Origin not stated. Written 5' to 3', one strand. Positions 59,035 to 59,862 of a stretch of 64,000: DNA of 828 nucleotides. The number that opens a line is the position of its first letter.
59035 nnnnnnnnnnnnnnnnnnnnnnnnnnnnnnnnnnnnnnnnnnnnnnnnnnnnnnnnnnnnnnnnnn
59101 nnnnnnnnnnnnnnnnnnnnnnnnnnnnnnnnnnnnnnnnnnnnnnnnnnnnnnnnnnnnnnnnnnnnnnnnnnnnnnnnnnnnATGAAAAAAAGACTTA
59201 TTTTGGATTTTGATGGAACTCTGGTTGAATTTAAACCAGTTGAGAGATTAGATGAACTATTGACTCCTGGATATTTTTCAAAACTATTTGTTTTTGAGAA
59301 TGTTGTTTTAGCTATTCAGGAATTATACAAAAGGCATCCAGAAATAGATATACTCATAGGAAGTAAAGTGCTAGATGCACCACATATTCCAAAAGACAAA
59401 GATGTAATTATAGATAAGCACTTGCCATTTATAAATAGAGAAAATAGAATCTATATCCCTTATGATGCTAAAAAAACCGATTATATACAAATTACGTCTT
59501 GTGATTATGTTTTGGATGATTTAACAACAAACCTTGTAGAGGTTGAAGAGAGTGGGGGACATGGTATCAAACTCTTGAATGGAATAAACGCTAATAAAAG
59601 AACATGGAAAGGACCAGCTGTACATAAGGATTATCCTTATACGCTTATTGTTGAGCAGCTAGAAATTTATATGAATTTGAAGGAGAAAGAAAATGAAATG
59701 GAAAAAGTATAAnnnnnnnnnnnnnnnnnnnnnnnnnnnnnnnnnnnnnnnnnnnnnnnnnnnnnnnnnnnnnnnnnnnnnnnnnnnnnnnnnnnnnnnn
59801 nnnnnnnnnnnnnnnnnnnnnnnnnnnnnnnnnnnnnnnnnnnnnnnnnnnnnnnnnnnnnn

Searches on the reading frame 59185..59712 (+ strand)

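Call 9: search_protein_families(library=pfam, proteins=[window:59185-59712:+], max_evalue=0.01)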
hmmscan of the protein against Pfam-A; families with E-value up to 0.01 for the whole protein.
window:59185-59712:+ (175 aa): 1 family
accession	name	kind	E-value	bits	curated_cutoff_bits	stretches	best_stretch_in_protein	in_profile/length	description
PF06941.18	NT5C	-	0.00082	19.7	24.8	1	26-121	58-144/180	5' nucleotidase, deoxy (Pyrimidine), cytosolic type C protein (NT5C)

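Call 10: search_protein_families(library=phrogs, proteins=[window:59185-59712:+], max_evalue=0.001)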
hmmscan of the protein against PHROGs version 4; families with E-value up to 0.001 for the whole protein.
window:59185-59712:+ (175 aa): 2 families
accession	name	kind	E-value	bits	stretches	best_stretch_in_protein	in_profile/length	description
phrog_420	-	unknown function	2e-06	28.5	1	27-166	76-209/267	unknown function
phrog_2643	-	moron, auxiliary metabolic gene and host takeover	0.00033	21.4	0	27-138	50-164/182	5'-3' deoxyribonucleotidase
